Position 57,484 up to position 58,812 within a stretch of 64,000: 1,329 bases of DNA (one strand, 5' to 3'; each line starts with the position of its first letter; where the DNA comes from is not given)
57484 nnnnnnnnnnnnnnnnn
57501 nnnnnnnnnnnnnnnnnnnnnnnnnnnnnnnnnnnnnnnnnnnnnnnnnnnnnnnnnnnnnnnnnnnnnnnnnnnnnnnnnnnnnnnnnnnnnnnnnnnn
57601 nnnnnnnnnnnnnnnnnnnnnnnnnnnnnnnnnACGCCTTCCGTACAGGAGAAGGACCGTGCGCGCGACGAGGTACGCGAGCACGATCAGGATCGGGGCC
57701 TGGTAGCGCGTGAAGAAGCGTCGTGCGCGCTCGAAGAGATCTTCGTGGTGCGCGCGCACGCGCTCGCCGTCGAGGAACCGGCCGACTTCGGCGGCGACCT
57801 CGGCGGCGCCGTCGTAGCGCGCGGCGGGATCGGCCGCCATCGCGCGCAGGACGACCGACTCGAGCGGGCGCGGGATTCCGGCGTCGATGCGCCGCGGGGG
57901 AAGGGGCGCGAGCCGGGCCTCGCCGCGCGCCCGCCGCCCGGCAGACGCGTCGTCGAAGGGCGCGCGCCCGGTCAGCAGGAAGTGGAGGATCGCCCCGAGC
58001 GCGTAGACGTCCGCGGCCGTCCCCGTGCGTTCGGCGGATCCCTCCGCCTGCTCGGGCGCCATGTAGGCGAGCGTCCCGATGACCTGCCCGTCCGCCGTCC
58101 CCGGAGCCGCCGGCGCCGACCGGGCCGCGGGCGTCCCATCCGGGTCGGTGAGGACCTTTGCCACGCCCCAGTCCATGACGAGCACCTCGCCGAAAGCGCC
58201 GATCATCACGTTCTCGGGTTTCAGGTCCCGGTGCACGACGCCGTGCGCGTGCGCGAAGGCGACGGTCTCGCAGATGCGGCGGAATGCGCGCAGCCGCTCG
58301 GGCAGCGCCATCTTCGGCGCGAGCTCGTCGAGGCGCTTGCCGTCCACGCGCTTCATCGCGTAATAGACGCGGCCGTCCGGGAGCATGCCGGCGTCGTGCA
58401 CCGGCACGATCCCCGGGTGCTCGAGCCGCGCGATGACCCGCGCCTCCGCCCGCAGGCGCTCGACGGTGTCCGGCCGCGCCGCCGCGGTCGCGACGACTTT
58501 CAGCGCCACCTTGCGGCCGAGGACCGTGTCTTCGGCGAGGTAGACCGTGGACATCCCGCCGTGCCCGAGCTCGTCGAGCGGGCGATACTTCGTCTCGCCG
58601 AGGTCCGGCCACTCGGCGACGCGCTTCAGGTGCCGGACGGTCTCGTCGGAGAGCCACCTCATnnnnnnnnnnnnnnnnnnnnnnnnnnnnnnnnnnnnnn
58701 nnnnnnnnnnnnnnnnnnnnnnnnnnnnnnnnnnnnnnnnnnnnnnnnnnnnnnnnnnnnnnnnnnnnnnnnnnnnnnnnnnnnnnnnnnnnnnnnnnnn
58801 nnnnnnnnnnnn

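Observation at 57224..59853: ECF-like sigma factor / membrane-anchored Ser-Thr kinase / small 4-TM protein operon with no anti-sigma gene; sigma start overlaps a divergent NTF2-like gene at CCATGG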

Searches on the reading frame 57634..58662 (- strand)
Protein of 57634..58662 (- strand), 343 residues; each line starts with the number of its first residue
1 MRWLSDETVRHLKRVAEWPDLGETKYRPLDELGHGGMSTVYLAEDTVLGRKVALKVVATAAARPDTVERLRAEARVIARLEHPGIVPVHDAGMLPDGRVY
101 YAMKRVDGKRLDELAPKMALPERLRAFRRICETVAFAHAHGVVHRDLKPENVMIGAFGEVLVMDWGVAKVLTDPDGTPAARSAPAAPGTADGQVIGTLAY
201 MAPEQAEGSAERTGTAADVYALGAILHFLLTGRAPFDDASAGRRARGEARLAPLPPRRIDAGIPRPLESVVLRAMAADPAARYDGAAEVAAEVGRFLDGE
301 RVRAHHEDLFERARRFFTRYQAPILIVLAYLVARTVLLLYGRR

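Call 9: search_protein_families(library=pfam, proteins=[window:57634-58662:-], max_evalue=0.01)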
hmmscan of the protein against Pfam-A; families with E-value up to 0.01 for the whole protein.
window:57634-58662:- (343 aa): 3 families
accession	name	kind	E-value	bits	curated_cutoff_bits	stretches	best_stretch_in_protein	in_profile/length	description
PF00069.31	Pkinase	-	1.5e-36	126.6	31.7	1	27-240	2-201/263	Protein kinase domain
PF07714.23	PK_Tyr_Ser-Thr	-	4.4e-17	62.7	23.1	1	30-282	5-248/258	Protein tyrosine and serine/threonine kinase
PF01636.29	APH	-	2.3e-05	24.7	23.2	1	35-139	8-109/239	Phosphotransferase enzyme family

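Call 10: search_protein_families(library=ncbifam, proteins=[window:57634-58662:-], max_evalue=0.01)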
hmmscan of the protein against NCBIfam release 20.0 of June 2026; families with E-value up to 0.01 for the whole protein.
window:57634-58662:- (343 aa): 20 families
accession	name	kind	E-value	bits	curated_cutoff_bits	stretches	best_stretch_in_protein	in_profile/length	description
NF033483.0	PknB_PASTA_kin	equivalog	3.7e-71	240.9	450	1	24-306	7-278/563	Stk1 family PASTA domain-containing Ser/Thr kinase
NF009651.0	PRK13184.1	equivalog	2.3e-56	191.4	839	1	26-327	4-320/932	serine/threonine-protein kinase PknD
NF052427.1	StpK7MSMEG_1200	equivalog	3.2e-44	151.4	900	1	26-305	9-277/601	serine/threonine protein kinase StpK7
NF047741.1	antiphage_MADS6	equivalog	6.6e-44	150.4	460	2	119-306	297-470/612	methylation-associated defense system protein kinase MAD6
NF038150.1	lanthi_synth_IV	equivalog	2.1e-32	112.4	650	1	19-297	184-457/851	class IV lanthionine synthetase LanL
TIGR03903.1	TOMM_kin_cyc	equivalog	1.9e-29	102.2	705.75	1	49-241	3-194/1267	TOMM system kinase/cyclase fusion protein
NF033442.0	BREX_PglW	equivalog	2.2e-28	98.6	990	2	111-292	302-482/1391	BREX system serine/threonine kinase PglW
NF053615.1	SerThrKinAfsKStmc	equivalog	9.8e-18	64.2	1300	1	29-240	18-217/809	protein serine/threonine kinase AfsK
NF038151.1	lanthi_synth_III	equivalog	1.4e-15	56.8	575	1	20-243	216-436/833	class III lanthionine synthetase LanKC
NF011464.0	PRK14879.1-7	equivalog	1.6e-08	34.6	246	1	68-169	51-150/221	Kae1-associated kinase Bud32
TIGR03724.2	arch_bud32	equivalog_domain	1.8e-08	34.1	125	1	68-171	38-134/193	KEOPS complex kinase/ATPase Bud32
NF058632.1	SerThrKinPrkT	equivalog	4.8e-08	32.4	280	1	24-155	21-151/322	serine/threonine protein kinase PrkT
NF043056.1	T4SS_LegK1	equivalog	4.6e-07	28.8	550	1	140-229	208-283/516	Dot/Icm T4SS effector kinase LegK1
NF011463.0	PRK14879.1-4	equivalog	5.1e-07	29.3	188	1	66-170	61-162/237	Kae1-associated kinase Bud32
NF007174.0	PRK09605.1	equivalog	2.6e-06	26.2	447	1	67-170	380-475/535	bifunctional N(6)-L-threonylcarbamoyladenine synthase/serine/threonine protein kinase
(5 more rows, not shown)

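Call 23: search_solved_structures(query=window:57634-58662:-, max_evalue=1e-20)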
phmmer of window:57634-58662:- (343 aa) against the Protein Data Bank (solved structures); distinct sequences matched with E-value up to 1e-20: 32.
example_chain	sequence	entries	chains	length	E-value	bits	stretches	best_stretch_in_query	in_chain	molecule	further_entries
1mru_A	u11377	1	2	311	1e-45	159.9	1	25-304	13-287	Probable serine/threonine-protein kinase pknB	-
5u94_A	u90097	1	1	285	1.7e-45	159.2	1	25-300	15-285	Serine/threonine-protein kinase PknB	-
6b2p_A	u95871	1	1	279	4.7e-45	157.7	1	25-296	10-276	Serine/threonine-protein kinase PknB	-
1o6y_A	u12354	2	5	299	5e-45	157.6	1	25-296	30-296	SERINE/THREONINE-PROTEIN KINASE PKNB | Probable serine/threonine-protein kinase pknB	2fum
3f61_A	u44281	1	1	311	7.3e-45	157.1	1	25-304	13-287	Serine/threonine-protein kinase pknB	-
3ori_A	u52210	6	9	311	1.4e-44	156.2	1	25-304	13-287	Serine/threonine protein kinase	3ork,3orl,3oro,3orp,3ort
3orm_A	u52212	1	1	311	1.5e-44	156.1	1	25-304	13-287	Serine/threonine protein kinase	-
6i2p_A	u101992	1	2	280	4.5e-44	154.5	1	25-296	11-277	Serine/threonine-protein kinase PknB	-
3f69_A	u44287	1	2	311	1.4e-43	152.9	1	25-304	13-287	Serine/threonine-protein kinase pknB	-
9ru3_A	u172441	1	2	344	1e-37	133.6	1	25-301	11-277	Serine/threonine-protein kinase StkP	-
9ruk_A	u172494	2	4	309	1.1e-37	133.4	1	24-298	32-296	Serine/threonine-protein kinase StkP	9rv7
9ruj_A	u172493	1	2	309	2e-37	132.6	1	24-298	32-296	Serine/threonine-protein kinase StkP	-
4eqm_A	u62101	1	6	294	3.8e-36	128.4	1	24-311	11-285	Protein kinase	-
9ymt_A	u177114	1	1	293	3.8e-36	128.4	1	24-311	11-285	Serine/Threonine Kinase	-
2h34_A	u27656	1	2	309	4.1e-36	128.3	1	26-292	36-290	Serine/threonine-protein kinase pknE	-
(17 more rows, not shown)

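Call 86: search_protein_families(library=padloc, proteins=[window:57634-58662:-], max_evalue=0.001)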
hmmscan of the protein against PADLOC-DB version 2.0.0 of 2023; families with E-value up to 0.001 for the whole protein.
window:57634-58662:- (343 aa): 34 families (the best 25 are shown)
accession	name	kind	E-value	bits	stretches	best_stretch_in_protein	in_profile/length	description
PDLC04042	PD-T4-6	-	1.9e-73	245.7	1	24-304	9-280/292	-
PDLC04053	PD-T4-6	-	7.4e-70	233.8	1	24-305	9-280/311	-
PDLC04061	PD-T4-6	-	2.8e-65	219.8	1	20-298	12-285/510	-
PDLC04039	PD-T4-6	-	1.2e-61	207.2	1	25-314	15-292/458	-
PDLC04043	PD-T4-6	-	1.3e-60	203.8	1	25-335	16-322/452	-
PDLC04054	PD-T4-6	-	4.6e-60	201.9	1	26-301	12-278/347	-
PDLC04060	PD-T4-6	-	5.7e-60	201.6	1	25-311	9-284/486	-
PDLC04052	PD-T4-6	-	8.1e-59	198.1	1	30-306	15-286/496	-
PDLC04040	PD-T4-6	-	3.8e-57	192.2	1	32-306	2-275/547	-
PDLC04047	PD-T4-6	-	1.2e-54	183.6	1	24-309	10-285/327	-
PDLC04041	PD-T4-6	-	2.1e-54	183.4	1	26-292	30-289/443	-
PDLC04138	mad6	-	5.9e-54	182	1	18-300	45-317/659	mads_6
PDLC01088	C3a189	-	7.1e-50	168.4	1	32-291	5-257/840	kinase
PDLC04057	PD-T4-6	-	3.9e-49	165.9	1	25-305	9-279/443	-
PDLC04048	PD-T4-6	-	4.9e-49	165.6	1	24-303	10-279/354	-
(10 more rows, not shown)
